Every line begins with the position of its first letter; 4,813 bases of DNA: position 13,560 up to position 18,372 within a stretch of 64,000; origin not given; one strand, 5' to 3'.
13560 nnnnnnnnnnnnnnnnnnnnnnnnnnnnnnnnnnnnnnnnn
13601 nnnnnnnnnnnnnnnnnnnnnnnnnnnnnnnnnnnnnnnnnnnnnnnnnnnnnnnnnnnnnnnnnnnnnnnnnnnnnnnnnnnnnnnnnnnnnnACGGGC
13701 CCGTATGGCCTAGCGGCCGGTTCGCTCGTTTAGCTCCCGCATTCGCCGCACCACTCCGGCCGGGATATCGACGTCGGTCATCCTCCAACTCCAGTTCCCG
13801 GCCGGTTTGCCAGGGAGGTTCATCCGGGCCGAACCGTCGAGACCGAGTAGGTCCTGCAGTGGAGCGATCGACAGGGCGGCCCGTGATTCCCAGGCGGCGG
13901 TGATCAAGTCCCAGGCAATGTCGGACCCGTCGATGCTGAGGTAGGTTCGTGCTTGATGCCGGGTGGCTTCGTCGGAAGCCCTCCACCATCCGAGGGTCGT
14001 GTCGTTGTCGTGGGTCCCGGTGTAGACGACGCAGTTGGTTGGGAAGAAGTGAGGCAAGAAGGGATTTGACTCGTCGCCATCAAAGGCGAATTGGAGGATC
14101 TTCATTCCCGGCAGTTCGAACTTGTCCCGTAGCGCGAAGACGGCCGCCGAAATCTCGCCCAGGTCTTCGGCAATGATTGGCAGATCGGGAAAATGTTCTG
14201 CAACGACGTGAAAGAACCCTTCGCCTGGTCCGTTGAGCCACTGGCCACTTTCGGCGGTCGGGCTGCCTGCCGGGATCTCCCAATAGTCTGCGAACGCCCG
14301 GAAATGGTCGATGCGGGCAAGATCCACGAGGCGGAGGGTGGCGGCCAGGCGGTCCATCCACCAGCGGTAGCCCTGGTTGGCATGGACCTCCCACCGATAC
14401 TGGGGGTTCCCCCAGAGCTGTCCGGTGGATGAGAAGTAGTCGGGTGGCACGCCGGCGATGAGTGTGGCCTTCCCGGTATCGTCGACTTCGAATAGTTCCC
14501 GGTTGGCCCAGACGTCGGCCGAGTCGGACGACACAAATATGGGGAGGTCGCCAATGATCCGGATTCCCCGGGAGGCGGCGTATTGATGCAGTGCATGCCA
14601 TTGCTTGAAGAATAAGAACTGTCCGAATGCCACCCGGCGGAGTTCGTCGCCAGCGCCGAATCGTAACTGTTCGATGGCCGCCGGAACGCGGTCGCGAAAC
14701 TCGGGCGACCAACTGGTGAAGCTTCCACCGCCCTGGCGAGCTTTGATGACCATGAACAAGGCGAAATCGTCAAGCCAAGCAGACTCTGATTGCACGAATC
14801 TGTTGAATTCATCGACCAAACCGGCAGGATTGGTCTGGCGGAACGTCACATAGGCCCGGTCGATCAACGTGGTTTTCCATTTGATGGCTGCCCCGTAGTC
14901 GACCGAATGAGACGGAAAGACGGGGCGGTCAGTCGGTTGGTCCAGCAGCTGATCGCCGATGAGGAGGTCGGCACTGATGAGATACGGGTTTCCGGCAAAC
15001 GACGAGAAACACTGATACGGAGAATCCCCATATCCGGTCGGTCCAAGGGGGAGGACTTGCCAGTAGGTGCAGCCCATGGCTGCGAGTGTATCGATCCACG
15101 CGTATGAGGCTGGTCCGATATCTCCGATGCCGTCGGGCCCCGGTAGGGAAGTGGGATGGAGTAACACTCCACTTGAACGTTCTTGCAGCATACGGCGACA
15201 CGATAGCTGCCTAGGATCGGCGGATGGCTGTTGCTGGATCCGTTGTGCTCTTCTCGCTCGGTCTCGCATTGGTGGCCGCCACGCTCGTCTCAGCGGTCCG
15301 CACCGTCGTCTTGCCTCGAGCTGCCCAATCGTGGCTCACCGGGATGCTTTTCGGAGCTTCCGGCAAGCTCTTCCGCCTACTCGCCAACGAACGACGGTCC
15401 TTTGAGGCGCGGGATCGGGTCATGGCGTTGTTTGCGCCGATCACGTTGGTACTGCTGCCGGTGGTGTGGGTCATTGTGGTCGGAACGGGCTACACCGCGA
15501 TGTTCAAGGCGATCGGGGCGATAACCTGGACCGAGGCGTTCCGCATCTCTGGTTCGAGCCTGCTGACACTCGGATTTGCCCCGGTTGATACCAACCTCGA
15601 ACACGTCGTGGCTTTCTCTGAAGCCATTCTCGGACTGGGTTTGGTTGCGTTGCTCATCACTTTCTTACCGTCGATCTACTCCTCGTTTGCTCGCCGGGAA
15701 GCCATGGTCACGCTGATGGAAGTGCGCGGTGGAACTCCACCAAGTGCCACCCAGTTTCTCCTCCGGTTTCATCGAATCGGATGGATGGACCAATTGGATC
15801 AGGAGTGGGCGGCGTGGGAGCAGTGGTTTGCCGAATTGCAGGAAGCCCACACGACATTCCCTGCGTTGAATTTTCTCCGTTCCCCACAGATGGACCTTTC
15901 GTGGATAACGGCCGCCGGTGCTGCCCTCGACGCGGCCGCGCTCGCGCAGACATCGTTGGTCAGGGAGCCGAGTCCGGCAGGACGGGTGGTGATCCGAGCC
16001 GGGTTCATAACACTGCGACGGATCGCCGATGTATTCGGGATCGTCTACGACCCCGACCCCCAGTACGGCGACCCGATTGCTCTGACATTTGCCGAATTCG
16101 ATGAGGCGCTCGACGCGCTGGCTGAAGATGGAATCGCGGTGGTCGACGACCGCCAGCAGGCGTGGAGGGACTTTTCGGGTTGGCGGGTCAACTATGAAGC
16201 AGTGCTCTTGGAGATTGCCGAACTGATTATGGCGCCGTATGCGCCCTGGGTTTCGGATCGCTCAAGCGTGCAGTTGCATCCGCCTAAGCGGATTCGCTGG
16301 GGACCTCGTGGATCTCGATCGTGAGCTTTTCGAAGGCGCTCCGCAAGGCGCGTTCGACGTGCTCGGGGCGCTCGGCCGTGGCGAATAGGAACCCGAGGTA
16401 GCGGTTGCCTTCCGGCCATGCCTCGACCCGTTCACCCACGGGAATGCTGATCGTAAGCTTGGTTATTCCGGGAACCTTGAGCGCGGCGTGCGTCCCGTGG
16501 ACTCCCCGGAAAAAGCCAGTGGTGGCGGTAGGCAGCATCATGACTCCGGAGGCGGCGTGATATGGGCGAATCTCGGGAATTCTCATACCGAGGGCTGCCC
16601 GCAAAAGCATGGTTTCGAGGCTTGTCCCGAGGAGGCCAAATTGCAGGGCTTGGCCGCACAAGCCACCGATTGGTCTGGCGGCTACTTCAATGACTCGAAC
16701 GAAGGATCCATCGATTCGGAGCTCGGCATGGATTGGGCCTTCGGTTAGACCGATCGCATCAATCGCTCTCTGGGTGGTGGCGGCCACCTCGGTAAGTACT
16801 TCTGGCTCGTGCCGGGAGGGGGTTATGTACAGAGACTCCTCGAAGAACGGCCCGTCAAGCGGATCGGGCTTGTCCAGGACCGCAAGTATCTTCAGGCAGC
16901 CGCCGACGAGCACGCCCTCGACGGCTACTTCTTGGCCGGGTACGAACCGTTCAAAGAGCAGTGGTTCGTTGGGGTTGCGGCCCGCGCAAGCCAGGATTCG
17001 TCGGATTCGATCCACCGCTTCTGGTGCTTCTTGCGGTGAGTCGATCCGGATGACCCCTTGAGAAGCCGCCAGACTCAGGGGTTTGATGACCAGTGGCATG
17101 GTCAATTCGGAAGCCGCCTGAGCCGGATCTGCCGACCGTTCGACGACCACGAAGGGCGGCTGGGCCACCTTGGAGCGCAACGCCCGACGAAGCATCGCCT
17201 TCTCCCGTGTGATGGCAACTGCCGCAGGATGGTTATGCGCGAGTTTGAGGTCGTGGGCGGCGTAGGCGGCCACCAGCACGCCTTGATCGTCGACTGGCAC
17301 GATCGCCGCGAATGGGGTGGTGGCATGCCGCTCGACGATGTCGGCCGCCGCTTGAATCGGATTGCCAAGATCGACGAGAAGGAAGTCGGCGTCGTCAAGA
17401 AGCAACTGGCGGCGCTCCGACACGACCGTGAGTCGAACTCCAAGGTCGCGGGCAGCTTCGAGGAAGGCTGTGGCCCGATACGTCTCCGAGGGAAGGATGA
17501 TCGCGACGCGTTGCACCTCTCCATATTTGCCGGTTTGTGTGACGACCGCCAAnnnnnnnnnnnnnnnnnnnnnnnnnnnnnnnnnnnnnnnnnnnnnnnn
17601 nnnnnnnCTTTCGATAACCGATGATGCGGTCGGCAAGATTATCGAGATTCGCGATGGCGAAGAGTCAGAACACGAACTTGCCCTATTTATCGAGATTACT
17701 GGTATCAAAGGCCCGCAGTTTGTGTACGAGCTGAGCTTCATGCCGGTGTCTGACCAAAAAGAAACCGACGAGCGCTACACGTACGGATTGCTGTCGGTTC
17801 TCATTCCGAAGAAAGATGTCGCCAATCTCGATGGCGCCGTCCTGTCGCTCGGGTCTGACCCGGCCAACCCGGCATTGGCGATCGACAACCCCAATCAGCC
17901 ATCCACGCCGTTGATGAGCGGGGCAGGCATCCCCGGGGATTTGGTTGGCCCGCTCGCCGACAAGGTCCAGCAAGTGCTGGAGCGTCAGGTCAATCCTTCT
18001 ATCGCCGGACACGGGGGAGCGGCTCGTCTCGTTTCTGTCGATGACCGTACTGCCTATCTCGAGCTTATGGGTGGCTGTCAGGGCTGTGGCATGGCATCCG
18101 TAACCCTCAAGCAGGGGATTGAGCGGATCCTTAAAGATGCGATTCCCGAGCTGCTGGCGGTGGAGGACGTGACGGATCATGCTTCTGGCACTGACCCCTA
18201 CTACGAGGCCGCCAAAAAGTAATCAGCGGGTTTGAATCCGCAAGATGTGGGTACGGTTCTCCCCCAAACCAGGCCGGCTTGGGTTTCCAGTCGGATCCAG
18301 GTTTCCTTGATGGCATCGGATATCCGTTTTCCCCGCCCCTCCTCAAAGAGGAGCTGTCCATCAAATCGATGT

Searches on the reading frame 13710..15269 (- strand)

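Call 26: search_protein_families(library=ncbifam, proteins=[window:13710-15269:-], max_evalue=0.001)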
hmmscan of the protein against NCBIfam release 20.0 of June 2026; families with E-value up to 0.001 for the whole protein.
window:13710-15269:- (519 aa): 9 families
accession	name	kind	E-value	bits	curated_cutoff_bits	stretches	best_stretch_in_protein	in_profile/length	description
NF011080.0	PRK14508.1-3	subfamily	4.3e-202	672.2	477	1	28-519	2-495/496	4-alpha-glucanotransferase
NF011079.0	PRK14508.1-2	subfamily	3.2e-166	553.8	555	1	26-502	5-485/506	4-alpha-glucanotransferase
NF011078.0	PRK14508.1-1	subfamily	2.3e-148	495.1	776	1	29-514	2-491/503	4-alpha-glucanotransferase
NF011083.0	PRK14510.1-2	equivalog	1.2e-142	476.8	1322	2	153-519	837-1184/1186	bifunctional glycogen debranching protein GlgX/4-alpha-glucanotransferase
TIGR00217.1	malQ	equivalog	6.3e-106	355.5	205.65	1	27-501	38-569/587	4-alpha-glucanotransferase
NF011081.0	PRK14508.1-4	equivalog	1.3e-77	261.4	556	1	24-498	16-505/529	4-alpha-glucanotransferase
NF011077.0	PRK14507.1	equivalog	1.8e-28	98.5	2148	1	121-444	277-604/1693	malto-oligosyltrehalose synthase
NF008274.0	PRK11052.1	equivalog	2.5e-28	99.1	806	1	120-434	247-563/695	4-alpha-glucanotransferase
NF011082.0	PRK14510.1-1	equivalog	7.8e-28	96.4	2511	1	121-435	977-1289/1410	bifunctional glycogen debranching protein GlgX/4-alpha-glucanotransferase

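Call 27: search_protein_families(library=pfam, proteins=[window:13710-15269:-], max_evalue=0.001)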
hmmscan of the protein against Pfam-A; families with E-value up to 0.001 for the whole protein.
window:13710-15269:- (519 aa): 1 family
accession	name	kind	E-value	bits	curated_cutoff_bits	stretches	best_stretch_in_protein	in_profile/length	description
PF02446.23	Glyco_hydro_77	-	1.1e-167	559.1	25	1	37-498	1-460/465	4-alpha-glucanotransferase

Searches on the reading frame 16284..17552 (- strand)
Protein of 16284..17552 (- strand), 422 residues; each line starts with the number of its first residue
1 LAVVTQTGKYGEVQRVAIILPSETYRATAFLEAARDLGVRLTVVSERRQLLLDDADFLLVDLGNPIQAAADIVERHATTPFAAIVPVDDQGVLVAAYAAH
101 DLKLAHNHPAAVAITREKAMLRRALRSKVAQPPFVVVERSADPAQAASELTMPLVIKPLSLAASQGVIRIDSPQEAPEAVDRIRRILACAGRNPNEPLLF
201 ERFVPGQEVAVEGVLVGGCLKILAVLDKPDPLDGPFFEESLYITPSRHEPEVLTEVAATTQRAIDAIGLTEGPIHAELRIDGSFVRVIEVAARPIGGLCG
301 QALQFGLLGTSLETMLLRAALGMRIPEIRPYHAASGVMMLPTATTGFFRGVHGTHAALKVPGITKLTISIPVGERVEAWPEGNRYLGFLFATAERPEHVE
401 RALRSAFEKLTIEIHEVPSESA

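Call 26: search_protein_families(library=ncbifam, proteins=[window:16284-17552:-], max_evalue=0.001)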
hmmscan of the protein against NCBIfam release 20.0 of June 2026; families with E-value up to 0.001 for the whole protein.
window:16284-17552:- (422 aa): 9 families
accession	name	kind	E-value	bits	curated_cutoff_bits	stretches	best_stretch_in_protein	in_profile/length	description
NF002563.0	PRK02186.1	subfamily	1.2e-33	116.4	625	1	81-416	71-398/890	argininosuccinate lyase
NF005543.0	PRK07206.1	subfamily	4.9e-20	71.6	302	1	68-377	58-375/416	hypothetical protein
NF002378.0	PRK01372.1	subfamily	2.2e-09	36.4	243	1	90-293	73-270/305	D-alanine--D-alanine ligase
NF041595.1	dap_A_syn_DdaF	equivalog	1.1e-07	30.9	840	1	82-301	79-299/424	dapdiamide A synthase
NF053745.1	AAntcapLigBacD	equivalog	1.1e-06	27.3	850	1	83-295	102-329/471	alanine--anticapsin ligase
TIGR01142.1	purT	equivalog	7.6e-06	25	502.15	1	110-401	93-368/380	phosphoribosylglycinamide formyltransferase 2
NF006766.0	PRK09288.1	equivalog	1.5e-05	24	339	1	110-412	106-392/396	formate-dependent phosphoribosylglycinamide formyltransferase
TIGR01205.1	D_ala_D_alaTIGR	subfamily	1.9e-05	23.8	245.65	1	94-225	83-212/318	D-alanine--D-alanine ligase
TIGR00877.1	purD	equivalog_domain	0.00036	19.4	288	1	127-217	115-204/425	phosphoribosylamine--glycine ligase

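Call 27: search_protein_families(library=pfam, proteins=[window:16284-17552:-], max_evalue=0.001)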
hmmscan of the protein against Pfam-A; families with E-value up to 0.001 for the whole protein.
window:16284-17552:- (422 aa): 5 families
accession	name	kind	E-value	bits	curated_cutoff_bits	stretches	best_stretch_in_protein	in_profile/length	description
PF13535.11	ATP-grasp_4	-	7.6e-26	91.1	27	1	151-300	2-158/160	ATP-grasp domain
PF18603.7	LAL_C2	-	1.1e-12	48.5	29.4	1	339-414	2-77/78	L-amino acid ligase C-terminal domain 2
PF18130.6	ATPgrasp_N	-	4.1e-07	30.9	27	1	31-104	1-79/81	ATP-grasp N-terminal domain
PF01071.24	GARS_A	-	5.2e-05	23.6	27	1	132-218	18-103/194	Phosphoribosylglycinamide synthetase, ATP-grasp (A) domain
PF02222.28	ATP-grasp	-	0.00053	20.1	27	0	127-184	6-64/179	ATP-grasp domain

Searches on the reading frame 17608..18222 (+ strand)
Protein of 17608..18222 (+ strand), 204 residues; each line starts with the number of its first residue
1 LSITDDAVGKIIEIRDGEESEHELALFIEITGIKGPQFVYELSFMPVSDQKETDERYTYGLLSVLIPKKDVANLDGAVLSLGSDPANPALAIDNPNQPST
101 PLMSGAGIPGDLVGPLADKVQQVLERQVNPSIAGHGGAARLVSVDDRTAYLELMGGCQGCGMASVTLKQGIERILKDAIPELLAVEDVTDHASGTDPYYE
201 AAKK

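Call 26: search_protein_families(library=ncbifam, proteins=[window:17608-18222:+], max_evalue=0.001)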
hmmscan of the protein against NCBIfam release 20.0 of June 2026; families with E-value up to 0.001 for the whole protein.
window:17608-18222:+ (204 aa): 4 families
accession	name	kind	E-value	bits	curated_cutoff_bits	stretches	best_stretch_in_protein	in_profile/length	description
TIGR03341.1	YhgI_GntY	equivalog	2.7e-31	108.8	269.35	1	2-199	2-190/190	Fe-S biogenesis protein NfuA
NF008392.0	PRK11190.1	equivalog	2.8e-25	89.3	268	1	3-199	4-192/192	Fe-S biogenesis protein NfuA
TIGR02000.1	NifU_proper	equivalog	4.5e-09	36.1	273.3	1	118-187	222-289/290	Fe-S cluster assembly protein NifU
TIGR00049.1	TIGR00049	subfamily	2.3e-05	24.6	58.8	1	2-98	2-95/106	iron-sulfur cluster assembly accessory protein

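Call 27: search_protein_families(library=pfam, proteins=[window:17608-18222:+], max_evalue=0.001)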
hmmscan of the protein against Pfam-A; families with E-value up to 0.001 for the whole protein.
window:17608-18222:+ (204 aa): 1 family
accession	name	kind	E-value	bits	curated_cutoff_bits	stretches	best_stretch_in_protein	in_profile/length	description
PF01106.22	NifU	-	9.7e-22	77.3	27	1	120-186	1-67/67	NifU-like domain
